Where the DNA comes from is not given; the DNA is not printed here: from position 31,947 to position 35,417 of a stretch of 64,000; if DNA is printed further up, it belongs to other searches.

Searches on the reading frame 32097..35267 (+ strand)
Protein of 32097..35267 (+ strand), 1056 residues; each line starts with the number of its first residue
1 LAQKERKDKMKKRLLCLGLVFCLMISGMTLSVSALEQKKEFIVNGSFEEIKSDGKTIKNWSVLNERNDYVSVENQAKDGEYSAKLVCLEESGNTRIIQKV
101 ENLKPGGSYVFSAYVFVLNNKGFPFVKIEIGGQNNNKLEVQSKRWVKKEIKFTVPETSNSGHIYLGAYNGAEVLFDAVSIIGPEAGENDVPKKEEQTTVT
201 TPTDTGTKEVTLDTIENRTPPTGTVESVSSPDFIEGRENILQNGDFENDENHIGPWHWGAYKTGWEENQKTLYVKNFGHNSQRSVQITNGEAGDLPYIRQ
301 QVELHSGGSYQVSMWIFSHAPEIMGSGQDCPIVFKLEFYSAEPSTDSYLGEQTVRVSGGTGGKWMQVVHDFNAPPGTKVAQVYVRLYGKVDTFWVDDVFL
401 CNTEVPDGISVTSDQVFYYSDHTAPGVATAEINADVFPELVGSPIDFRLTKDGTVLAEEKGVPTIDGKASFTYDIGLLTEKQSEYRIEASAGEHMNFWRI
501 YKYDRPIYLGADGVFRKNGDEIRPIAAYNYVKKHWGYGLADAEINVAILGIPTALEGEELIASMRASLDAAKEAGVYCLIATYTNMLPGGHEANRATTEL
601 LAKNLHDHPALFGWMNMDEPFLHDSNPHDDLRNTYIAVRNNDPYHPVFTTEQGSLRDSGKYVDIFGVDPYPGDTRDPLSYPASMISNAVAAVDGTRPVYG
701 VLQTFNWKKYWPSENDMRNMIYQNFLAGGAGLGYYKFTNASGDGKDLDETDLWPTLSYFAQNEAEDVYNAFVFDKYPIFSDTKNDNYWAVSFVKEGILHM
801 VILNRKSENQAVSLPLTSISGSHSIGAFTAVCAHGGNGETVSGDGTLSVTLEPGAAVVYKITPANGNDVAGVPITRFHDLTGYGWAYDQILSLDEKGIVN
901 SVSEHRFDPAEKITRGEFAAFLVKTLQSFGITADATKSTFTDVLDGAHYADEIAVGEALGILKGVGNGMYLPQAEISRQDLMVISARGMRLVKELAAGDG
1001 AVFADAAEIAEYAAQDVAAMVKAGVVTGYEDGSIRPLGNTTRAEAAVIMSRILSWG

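Call 38: search_protein_families(library=pfam, proteins=[window:32097-35267:+], max_evalue=0.00001)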
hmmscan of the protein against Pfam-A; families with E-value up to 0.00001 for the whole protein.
window:32097-35267:+ (1056 aa): 2 families
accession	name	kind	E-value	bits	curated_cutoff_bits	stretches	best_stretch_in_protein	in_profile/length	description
PF00395.25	SLH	-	2.9e-25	88.4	20.8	1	1003-1046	2-44/44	S-layer homology domain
PF02018.23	CBM_4_9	-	6.2e-18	65.9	25.9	2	40-165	2-129/136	Carbohydrate binding domain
